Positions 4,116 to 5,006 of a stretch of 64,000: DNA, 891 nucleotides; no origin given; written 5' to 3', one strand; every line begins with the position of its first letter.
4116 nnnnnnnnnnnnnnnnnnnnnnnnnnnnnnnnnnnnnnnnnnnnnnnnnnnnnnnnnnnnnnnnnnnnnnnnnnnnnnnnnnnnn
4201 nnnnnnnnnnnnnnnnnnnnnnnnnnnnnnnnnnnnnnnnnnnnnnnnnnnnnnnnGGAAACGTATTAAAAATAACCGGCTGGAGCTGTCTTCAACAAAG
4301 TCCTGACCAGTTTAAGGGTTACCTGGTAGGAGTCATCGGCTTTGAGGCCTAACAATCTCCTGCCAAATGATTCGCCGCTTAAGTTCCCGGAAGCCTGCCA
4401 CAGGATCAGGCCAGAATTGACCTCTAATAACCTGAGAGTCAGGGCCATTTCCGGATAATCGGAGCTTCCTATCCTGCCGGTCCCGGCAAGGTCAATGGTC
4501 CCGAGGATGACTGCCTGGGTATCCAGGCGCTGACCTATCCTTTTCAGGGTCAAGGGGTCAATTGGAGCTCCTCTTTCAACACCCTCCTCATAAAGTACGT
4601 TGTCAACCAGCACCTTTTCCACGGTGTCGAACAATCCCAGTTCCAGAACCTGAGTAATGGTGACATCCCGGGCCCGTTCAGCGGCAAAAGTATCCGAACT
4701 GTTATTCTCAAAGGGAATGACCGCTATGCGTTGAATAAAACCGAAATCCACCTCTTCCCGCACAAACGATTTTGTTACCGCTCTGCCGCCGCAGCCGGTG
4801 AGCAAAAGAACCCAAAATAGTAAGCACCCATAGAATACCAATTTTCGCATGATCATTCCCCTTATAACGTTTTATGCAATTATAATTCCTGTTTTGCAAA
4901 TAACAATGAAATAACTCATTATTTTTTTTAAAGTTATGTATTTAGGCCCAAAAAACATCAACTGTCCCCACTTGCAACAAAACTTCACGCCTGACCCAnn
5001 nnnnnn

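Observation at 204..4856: Three paralogous CsgG/LpoB-like domain proteins plus a parvulin chaperone form a putative curli-like export module for a cytochrome fibre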

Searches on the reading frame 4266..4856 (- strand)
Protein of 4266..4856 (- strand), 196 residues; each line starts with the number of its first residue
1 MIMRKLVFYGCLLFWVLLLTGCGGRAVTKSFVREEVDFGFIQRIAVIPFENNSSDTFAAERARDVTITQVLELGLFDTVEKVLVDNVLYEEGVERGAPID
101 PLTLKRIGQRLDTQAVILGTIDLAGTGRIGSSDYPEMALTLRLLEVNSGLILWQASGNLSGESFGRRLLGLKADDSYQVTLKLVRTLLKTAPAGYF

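Call 3: search_protein_families(library=pfam, proteins=[window:4266-4856:-], max_evalue=1)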
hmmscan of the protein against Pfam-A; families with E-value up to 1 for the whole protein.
window:4266-4856:- (196 aa): 3 families
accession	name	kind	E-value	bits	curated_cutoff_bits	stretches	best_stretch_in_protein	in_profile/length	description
PF13036.11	LpoB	-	0.0001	22.7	22.3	1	44-156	32-144/147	Peptidoglycan-synthase activator LpoB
PF05643.16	GNA1162-like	-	0.0005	20.1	25.9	1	44-163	14-132/185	Putative lipoprotein GNA1162-like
PF03783.19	CsgG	-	0.031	14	20.8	1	47-121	15-98/210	Curli production assembly/transport component CsgG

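Call 4: search_protein_families(library=ncbifam, proteins=[window:4266-4856:-], max_evalue=1)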
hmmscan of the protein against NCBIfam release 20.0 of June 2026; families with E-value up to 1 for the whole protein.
window:4266-4856:- (196 aa): 2 families
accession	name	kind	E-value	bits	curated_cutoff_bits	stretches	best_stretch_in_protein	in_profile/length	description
TIGR02722.1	lp_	equivalog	4.1e-05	23.7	110.55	1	50-157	78-185/189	penicillin-binding protein activator LpoB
NF047847.2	SS_mature_LptM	equivalog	0.071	13.2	27.7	1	3-23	1-21/31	LPS translocon maturation chaperone LptM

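Call 20: find_homologous_proteins(query=window:4266-4856:-, max_evalue=0.001)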
Query window:4266-4856:- (196 aa): 51 proteins with E <= 0.001 among 463 candidates.
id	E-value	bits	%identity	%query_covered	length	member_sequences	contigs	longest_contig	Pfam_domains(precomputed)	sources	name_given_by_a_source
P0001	8.7e-118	409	95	100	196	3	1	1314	-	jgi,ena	-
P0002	6.5e-106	370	89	99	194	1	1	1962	-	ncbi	-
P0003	5.2e-102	357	82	99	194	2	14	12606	-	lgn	-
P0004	2.9e-93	329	78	100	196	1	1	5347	-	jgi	jgi:TolB-like protein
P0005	1.5e-90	320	74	97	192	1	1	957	-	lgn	-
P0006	1.8e-90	320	75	100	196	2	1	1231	-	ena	-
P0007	2.5e-90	319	74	100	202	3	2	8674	PF13036.12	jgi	jgi:hypothetical protein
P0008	3.7e-90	319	74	99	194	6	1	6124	-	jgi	jgi:hypothetical protein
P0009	5.2e-90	318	74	100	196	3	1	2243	-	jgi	jgi:TolB-like protein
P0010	3.9e-87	309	77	92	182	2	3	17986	-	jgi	jgi:TolB-like protein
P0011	4.1e-87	309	74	98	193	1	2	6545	-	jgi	jgi:hypothetical protein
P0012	5.0e-84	299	73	95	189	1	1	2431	-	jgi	jgi:hypothetical protein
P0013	5.9e-83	295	68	99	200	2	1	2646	PF13036.12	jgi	jgi:hypothetical protein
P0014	9.9e-83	294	69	99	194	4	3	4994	-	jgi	jgi:TolB-like protein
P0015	4.6e-82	292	69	98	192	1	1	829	-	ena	-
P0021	2.6e-74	267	66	92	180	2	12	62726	-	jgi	jgi:hypothetical protein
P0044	2.4e-56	208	53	88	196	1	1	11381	PF05643.17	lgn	-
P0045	5.1e-56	207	62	81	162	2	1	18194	PF05643.17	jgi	-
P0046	6.5e-50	187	52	97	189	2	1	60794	PF13036.12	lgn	-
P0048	4.5e-47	178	49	87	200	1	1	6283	PF13036.12,PF03783.21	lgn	-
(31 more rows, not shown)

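Call 21: find_encoding_contigs(protein=P0046, flank=10000, max_places=3)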
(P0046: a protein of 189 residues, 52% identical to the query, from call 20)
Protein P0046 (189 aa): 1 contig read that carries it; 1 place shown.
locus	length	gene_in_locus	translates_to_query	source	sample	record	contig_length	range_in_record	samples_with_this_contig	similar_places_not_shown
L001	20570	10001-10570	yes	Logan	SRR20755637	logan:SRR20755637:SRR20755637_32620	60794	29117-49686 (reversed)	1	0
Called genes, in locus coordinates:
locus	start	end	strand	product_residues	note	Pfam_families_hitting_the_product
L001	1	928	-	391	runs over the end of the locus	PF14522:Cytochrome_C7 (faint), PF22113:Mtrc-MtrF_II-IV_dom (weak), PF09699:Paired_CXXCH_1, PF14537:Cytochrom_c3_2 (weak), PF09699:Paired_CXXCH_1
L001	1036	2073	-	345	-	PF00578:AhpC-TSA, PF08534:Redoxin, PF07719:TPR_2 (faint), PF23914:TPR_CcmH_CycH (weak), PF00515:TPR_1 (faint), PF13181:TPR_8 (faint), PF13424:TPR_12 (weak), PF14559:TPR_19, +5 more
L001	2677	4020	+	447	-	PF00072:Response_reg, PF00158:Sigma54_activat, PF14532:Sigma54_activ_2, PF25601:AAA_lid_14, PF02954:HTH_8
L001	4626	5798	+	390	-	PF22113:Mtrc-MtrF_II-IV_dom (faint), PF14522:Cytochrome_C7 (faint), PF09699:Paired_CXXCH_1 (weak)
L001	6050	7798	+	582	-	PF14522:Cytochrome_C7 (faint), PF14537:Cytochrom_c3_2 (faint), PF09699:Paired_CXXCH_1, PF22113:Mtrc-MtrF_II-IV_dom, PF09699:Paired_CXXCH_1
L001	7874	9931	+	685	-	-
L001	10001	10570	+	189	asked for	PF13036:LpoB (weak)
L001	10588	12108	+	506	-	-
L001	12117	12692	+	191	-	-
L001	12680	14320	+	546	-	PF13145:Rotamase_2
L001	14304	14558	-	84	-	-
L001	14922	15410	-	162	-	-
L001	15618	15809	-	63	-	-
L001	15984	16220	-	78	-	-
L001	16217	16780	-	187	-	-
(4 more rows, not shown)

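Call 22: find_encoding_contigs(protein=P0021, flank=10000, max_places=3)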
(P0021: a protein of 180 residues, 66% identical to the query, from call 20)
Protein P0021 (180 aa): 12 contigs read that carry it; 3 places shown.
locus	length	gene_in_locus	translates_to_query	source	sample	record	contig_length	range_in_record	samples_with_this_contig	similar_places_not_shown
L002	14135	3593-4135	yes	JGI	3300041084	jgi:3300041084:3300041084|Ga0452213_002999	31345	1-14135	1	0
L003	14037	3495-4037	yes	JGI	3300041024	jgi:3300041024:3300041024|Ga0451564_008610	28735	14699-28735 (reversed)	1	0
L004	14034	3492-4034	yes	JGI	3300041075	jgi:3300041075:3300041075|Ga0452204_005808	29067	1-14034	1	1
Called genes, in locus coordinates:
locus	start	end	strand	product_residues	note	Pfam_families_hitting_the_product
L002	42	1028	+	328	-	PF09699:Paired_CXXCH_1 (weak)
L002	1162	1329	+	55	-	-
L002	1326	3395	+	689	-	-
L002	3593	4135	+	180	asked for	-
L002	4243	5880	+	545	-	-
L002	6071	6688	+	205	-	-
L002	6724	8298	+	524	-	PF13145:Rotamase_2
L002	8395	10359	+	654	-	-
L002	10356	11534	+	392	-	PF02085:Cytochrom_CIII (faint), PF14522:Cytochrome_C7 (faint), PF14537:Cytochrom_c3_2 (faint), PF22113:Mtrc-MtrF_II-IV_dom (weak), PF22678:Cytochrom_c_NrfB-like (faint), PF09699:Paired_CXXCH_1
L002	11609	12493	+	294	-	PF01436:NHL (faint), PF17170:DUF5128 (faint)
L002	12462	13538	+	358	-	PF14522:Cytochrome_C7 (faint), PF09699:Paired_CXXCH_1 (faint)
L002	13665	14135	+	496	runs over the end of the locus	PF14321:DUF4382 (weak), PF01436:NHL (faint)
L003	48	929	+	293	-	PF09699:Paired_CXXCH_1 (weak)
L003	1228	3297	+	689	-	-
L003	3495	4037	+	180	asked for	-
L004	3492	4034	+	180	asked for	-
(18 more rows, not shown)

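Call 31: find_encoding_contigs(protein=P0044, flank=10000, max_places=2)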
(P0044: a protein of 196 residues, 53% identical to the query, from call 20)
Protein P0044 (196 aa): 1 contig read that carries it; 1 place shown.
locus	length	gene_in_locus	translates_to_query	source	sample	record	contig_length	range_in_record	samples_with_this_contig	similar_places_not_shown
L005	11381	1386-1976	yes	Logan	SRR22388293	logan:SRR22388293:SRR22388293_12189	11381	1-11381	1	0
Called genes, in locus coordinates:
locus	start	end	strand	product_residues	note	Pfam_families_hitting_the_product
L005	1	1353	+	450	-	?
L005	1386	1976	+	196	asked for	PF05643:GNA1162-like (weak)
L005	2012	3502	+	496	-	-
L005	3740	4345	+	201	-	-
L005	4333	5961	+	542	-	PF13145:Rotamase_2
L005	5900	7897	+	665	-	-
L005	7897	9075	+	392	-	PF22678:Cytochrom_c_NrfB-like (faint), PF14522:Cytochrome_C7 (faint), PF14537:Cytochrom_c3_2 (faint), PF22113:Mtrc-MtrF_II-IV_dom (faint), PF02085:Cytochrom_CIII (faint), PF09699:Paired_CXXCH_1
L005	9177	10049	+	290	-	PF01436:NHL (faint)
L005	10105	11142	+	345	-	PF09699:Paired_CXXCH_1 (weak)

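Call 32: find_encoding_contigs(protein=P0045, flank=10000, max_places=2)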
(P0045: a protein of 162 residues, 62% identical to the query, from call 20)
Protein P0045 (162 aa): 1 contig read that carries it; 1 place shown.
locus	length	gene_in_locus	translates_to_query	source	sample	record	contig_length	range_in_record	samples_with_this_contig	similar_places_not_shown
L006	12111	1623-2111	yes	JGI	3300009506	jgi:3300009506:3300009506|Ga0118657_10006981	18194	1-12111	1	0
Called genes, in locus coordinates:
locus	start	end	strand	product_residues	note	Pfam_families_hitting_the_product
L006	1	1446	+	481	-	?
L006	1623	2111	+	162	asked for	PF05643:GNA1162-like (weak)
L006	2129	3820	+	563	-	-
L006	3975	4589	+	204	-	-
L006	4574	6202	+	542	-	PF13145:Rotamase_2 (weak), PF00639:Rotamase (faint), PF13145:Rotamase_2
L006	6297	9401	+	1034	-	-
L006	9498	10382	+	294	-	PF21959:DUF6923 (faint), PF01436:NHL (faint)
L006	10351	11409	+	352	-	PF09699:Paired_CXXCH_1 (weak)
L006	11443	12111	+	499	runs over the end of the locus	-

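Call 33: find_encoding_contigs(protein=P0048, flank=10000, max_places=2)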
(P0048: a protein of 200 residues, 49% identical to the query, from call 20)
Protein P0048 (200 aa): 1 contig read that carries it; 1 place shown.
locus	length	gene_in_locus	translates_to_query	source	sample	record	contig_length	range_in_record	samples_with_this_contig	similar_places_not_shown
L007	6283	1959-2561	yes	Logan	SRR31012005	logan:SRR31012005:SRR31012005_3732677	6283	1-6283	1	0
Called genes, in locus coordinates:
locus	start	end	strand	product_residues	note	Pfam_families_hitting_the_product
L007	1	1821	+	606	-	?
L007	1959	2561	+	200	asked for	PF13036:LpoB, PF03783:CsgG (weak)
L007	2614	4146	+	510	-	-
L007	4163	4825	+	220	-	-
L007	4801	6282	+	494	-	?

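Call 34: predict_structure(alignment_id=A1)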
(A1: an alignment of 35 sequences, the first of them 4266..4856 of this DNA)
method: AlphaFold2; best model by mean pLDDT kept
length: 196 residues; sequences in the alignment: 35
mean_pLDDT: 86.9   pTM: 0.78
mean pLDDT of the five models: 86.9, 85.8, 85.7, 84.5, 83.8
residues with pLDDT >= 90: 103; 70-90: 77; 50-70: 12; < 50: 4
segments of 3 or more residues with pLDDT < 50: none
pLDDT, mean of each block of 10 residues (from residue 1): 83 76 62 84 94 91 96 93 93 80 91 95 84 89 92 93 82 90 94 65
secondary structure, 60 per line:
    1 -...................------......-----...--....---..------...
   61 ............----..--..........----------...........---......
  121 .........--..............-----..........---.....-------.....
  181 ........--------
elements in order: H2-20 E27-32 E43-46 H58-72 H81-90 H101-111 E115-129 E132-145 E151-160 H164-168 H176-188

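Call 35: search_protein_representatives(protein=window:4266-4856:-)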
Query: 196 residues. Proteins with E-value up to 0.001 (for the whole library): 806; up to 1e-10: 196; up to 1e-30: 27. The best 150 are listed.
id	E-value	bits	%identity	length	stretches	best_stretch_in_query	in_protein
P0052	9.1e-55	201.6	53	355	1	3-191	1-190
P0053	2.2e-54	200.4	51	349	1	8-190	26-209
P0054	2.3e-54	200.3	51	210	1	11-192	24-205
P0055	2.0e-50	187.4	49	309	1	13-192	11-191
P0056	6.8e-50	185.7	47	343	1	3-191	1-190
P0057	7.1e-50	185.6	50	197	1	4-191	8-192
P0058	4.1e-49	183.2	51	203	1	16-192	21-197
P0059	2.7e-48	180.5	50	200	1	9-193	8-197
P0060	7.7e-48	179.0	51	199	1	11-183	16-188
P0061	1.3e-47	178.3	49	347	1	11-194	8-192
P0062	5.0e-47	176.3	49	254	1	4-191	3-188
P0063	1.0e-46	175.4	48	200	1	11-192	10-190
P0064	1.1e-46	175.2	51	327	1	33-192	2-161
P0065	1.7e-45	171.3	47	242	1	11-189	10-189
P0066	2.3e-45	170.9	48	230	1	5-194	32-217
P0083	1.7e-27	112.7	38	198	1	13-190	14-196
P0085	4.9e-26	107.9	33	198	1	9-186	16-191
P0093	2.8e-24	102.2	33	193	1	8-190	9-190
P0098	4.0e-23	98.4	32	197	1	17-190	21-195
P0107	1.5e-20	90.0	29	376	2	36-168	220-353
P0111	5.2e-20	88.3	32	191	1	16-190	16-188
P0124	5.0e-18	81.8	29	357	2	31-162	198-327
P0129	1.6e-17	80.1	28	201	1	11-190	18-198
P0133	3.2e-17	79.2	28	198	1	16-189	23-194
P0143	1.5e-16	77.0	30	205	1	13-190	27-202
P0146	5.1e-16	75.2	27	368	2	29-190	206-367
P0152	1.2e-15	74.1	30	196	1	7-190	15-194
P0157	3.7e-15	72.5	27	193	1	5-190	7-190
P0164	1.5e-14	70.5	29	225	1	12-173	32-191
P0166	2.4e-14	69.8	26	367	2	41-162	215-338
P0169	4.8e-14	68.8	29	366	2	28-156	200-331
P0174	1.1e-13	67.6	30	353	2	42-171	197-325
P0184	9.3e-13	64.6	31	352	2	42-171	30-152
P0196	2.6e-12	63.2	28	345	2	43-169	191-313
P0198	2.9e-12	63.0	25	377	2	29-164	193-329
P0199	3.3e-12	62.8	28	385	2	31-162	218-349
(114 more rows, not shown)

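Call 42: find_related_loci(query=A1, collection=genome_contigs, flank=10000)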
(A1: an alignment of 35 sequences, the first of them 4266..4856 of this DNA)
Query A1 (196 aa) in genome_contigs; peptide patterns used: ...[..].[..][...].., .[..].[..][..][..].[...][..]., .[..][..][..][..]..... (x = any residue, [..] = any of these).
170 stretches matched a pattern; 36 encode a relative of the query (tblastn E <= 1e-3); 36 distinct loci.
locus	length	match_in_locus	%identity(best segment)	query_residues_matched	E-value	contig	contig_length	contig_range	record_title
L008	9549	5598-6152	55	13-192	6e-62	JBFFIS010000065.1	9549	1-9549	MAG: Desulfurivibrionaceae bacterium isolate Mix_mud17.2022.03.10 k141_3139828_length_9549_cov_9.0000, whole genome shot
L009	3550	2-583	51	3-192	3e-61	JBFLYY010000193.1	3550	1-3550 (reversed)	MAG: Thermodesulfobacteriota bacterium isolate MAG097 MAG097_193, whole genome shotgun sequence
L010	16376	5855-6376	56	19-192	4e-61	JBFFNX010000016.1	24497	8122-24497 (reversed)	MAG: Desulfurivibrionaceae bacterium isolate Mix_mud18.2022.04.88 k141_282047_length_24497_cov_25.6276, whole genome sho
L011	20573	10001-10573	50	1-192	7e-61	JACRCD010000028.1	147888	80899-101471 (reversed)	MAG: Deltaproteobacteria bacterium isolate NC_groundwater_1637_Pr3_B-0.1um_54_18 SR-2_scaffold_141_870474, whole genome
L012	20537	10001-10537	52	11-192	6e-61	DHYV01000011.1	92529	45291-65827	MAG TPA_asm: Desulfobulbaceae bacterium UBA5121 UBA5121_contig_630, whole genome shotgun sequence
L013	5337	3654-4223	50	2-192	1e-60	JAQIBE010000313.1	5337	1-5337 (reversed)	MAG: Desulfobulbaceae bacterium isolate GH16 k119_190537, whole genome shotgun sequence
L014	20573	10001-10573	47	1-192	2e-59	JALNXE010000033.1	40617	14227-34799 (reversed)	MAG: Desulfobulbaceae bacterium isolate SO_2016_LW3 bin 20 scaffold01451_LW162_2016, whole genome shotgun sequence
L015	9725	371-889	54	20-192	2e-59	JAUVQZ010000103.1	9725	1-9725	MAG: Pseudomonadota bacterium isolate CSMAG_701 CSMAG_701_k127_21288848_length_9725_cov_9.0000, whole genome shotgun seq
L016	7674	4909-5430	51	19-192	3e-59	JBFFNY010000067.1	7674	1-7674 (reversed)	MAG: Desulfurivibrionaceae bacterium isolate Mix_mud18.2022.04.89 k141_1022987_length_7674_cov_85.5104, whole genome sho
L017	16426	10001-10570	49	2-190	3e-59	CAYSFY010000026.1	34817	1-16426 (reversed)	MAG TPA_asm: uncultured Desulfobulbia bacterium isolate binchicken_co266_32 genome assembly, contig: NODE_2137_length_34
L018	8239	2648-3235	51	3-194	4e-59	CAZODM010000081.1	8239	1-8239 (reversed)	MAG TPA_asm: uncultured Desulfobacterales bacterium isolate SRP128015_co1_242 genome assembly, contig: NODE_14705_length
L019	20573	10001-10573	49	3-195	4e-59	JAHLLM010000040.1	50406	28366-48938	MAG: Desulfobulbaceae bacterium isolate MAG127 NODE_1626_length_50406_cov_182.600802, whole genome shotgun sequence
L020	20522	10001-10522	55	20-192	6e-59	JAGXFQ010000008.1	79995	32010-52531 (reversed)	MAG: Desulfobulbaceae bacterium isolate LH_M19 k141_253642, whole genome shotgun sequence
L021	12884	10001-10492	56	29-192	7e-58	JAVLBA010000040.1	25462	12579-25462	MAG: Desulfurivibrionaceae bacterium isolate Uz-K9-06 NODE_40_length_25462_cov_4.694071, whole genome shotgun sequence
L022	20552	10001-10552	52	11-192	4e-58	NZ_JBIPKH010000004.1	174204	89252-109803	Desulfurivibrio sp. D14AmB 4, whole genome shotgun sequence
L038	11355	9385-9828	25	12-163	5e-7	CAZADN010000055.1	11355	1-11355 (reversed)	MAG TPA_asm: uncultured Legionellaceae bacterium isolate SRP242652_co2_7 genome assembly, contig: NODE_6223_length_11355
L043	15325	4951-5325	25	39-183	4e-4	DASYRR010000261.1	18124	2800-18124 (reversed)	MAG TPA_asm: Pyrinomonadaceae bacterium isolate SMAG_U4516 k141_2276211, whole genome shotgun sequence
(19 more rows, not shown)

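Call 54: find_homologous_proteins(query=A5, max_evalue=1e-10)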
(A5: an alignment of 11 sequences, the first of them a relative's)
Query A5 (11 sequences) (221 aa, profile of the alignment): 230 proteins with E <= 1e-10 among 6595 candidates; the best 120 are listed.
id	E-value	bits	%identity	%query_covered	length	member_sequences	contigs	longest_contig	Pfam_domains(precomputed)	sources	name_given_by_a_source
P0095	4.5e-74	266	73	85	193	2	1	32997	PF13036.12,PF03783.21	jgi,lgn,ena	-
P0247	2.9e-73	263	92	87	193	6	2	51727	PF13036.12,PF03783.21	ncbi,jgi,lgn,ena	jgi:hypothetical protein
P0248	7.8e-72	259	90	87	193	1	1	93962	PF13036.12,PF03783.21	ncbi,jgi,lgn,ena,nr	ncbi:MAG: hypothetical protein RBR06_01620 [Desulfuromonadaceae bacterium]|nr:hypothetical protein [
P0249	1.4e-71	258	72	87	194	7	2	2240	PF13036.12,PF03783.21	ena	-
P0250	1.2e-70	255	51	81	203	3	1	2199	PF13036.12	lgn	-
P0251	3.2e-70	253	70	87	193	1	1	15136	PF13036.12,PF03783.21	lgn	-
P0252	4.8e-70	253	48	81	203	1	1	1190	PF13036.12,PF03783.21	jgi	-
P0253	5.1e-70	253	51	83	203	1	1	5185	PF13036.12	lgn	-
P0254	1.5e-69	251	51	86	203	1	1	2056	PF13036.12,PF03783.21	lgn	-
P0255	1.6e-69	251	45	80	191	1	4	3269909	PF13036.12,PF03783.21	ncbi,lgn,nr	ncbi:lipoprotein [Desulfuromonas sp. AOP6]|nr:lipoprotein [Desulfuromonas sp. AOP6]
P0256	1.7e-69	251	73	83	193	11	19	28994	PF13036.12,PF03783.21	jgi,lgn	jgi:hypothetical protein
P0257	4.4e-69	250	80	78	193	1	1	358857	PF13036.12,PF03783.21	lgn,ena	-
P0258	5.4e-69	249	51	77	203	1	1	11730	PF13036.12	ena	-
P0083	1.3e-68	248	34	83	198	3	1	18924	-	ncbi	ncbi:MAG: hypothetical protein ACC630_07930 [Nitrospinota bacterium]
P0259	4.5e-68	246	43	81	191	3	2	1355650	PF13036.12,PF03783.21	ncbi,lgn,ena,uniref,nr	ncbi:MAG: penicillin-binding protein activator LpoB [Desulfuromonadales bacterium]|uniref:penicillin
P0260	1.1e-67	245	56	81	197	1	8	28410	PF13036.12,PF03783.21,PF05643.17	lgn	-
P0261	1.7e-67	245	48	81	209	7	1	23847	PF13036.12,PF03783.21,PF05643.17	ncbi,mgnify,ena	mgnify:CR=1 FL=1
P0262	3.8e-66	240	49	81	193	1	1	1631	PF13036.12,PF03783.21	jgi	jgi:TolB-like protein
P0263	6.0e-66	239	48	81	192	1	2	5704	PF13036.12,PF03783.21,PF05643.17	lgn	-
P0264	5.5e-65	236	38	68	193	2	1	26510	PF13036.12,PF03783.21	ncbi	-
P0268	8.5e-65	236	37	76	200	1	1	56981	PF13036.12,PF03783.21,PF05643.17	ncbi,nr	ncbi:MAG: CsgG/HfaB family protein [Spirochaetota bacterium]|nr:CsgG/HfaB family protein [Spirochaet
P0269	1.6e-64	235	39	69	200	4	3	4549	PF13036.12,PF03783.21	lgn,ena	-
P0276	2.1e-63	231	36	76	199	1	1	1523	PF13036.12,PF03783.21,PF05643.17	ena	-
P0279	6.9e-63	230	33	82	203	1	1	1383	PF13036.12,PF03783.21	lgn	-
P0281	1.1e-62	229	45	78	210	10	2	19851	PF13036.12,PF03783.21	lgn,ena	-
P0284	5.2e-62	227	41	72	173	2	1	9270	PF13036.12,PF03783.21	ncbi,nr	ncbi:MAG: CsgG/HfaB family protein [Thermodesulfobacteriota bacterium]|nr:CsgG/HfaB family protein [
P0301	1.9e-60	222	31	77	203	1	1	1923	PF13036.12,PF03783.21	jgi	jgi:curli biogenesis system outer membrane secretion channel CsgG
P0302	2.6e-60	221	33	77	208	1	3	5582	PF13036.12,PF03783.21,PF05643.17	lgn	-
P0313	1.0e-59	219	32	81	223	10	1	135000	PF13036.12,PF05643.17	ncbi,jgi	ncbi:MAG: GNA1162 family protein [Planctomycetota bacterium]|jgi:hypothetical protein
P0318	1.6e-59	219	48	67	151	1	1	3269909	PF13036.12,PF03783.21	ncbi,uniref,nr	ncbi:CsgG/HfaB family protein [Desulfuromonas sp. AOP6]|uniref:CsgG/HfaB family protein n=1 Tax=Desu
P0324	2.3e-59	218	48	67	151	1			PF13036.12,PF03783.21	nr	nr:penicillin-binding protein activator LpoB [Desulfuromonas sp. KJ2020]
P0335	5.2e-59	217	30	77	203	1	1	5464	PF13036.12,PF03783.21,PF05643.17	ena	-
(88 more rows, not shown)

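Call 64: find_encoding_contigs(protein=P0268, flank=8000, max_places=1)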
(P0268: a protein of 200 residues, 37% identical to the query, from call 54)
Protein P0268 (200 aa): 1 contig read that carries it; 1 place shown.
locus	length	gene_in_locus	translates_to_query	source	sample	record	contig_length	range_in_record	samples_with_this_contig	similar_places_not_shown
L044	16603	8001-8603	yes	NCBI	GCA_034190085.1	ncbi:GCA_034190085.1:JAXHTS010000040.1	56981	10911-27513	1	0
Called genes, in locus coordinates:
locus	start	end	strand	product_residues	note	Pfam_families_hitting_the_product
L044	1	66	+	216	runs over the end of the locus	-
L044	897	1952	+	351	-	PF07494:Reg_prop (faint), PF17170:DUF5128 (faint), PF06739:SBBP (faint), PF01436:NHL (weak)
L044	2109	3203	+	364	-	PF09699:Paired_CXXCH_1 (weak)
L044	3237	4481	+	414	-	PF22113:Mtrc-MtrF_II-IV_dom (faint), PF14522:Cytochrome_C7 (faint), PF09699:Paired_CXXCH_1 (faint)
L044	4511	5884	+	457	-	PF14321:DUF4382, PF01436:NHL (faint), PF02239:Cytochrom_D1 (faint), PF21783:YNCE (faint), PF22494:choice_anch_I (faint), PF24684:Vgb_lyase (faint), PF25174:Beta-prop_THOC3 (faint), PF10282:Lactonase (weak)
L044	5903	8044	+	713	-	-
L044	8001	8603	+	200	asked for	PF13036:LpoB (weak), PF03783:CsgG (faint), PF05643:GNA1162-like (weak)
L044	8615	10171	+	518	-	PF12245:Big_3_2 (faint), PF19077:Big_13 (faint)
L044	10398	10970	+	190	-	-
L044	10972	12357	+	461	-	PF13623:SurA_N_2 (weak), PF13624:SurA_N_3 (faint), PF13616:Rotamase_3 (faint), PF13145:Rotamase_2, PF00639:Rotamase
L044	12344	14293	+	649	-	-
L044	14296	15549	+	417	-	PF14522:Cytochrome_C7 (faint), PF14537:Cytochrom_c3_2 (faint), PF22678:Cytochrom_c_NrfB-like (faint), PF02085:Cytochrom_CIII (faint), PF22113:Mtrc-MtrF_II-IV_dom (faint), PF09699:Paired_CXXCH_1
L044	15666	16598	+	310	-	PF08450:SGL (faint), PF01436:NHL (faint), PF17170:DUF5128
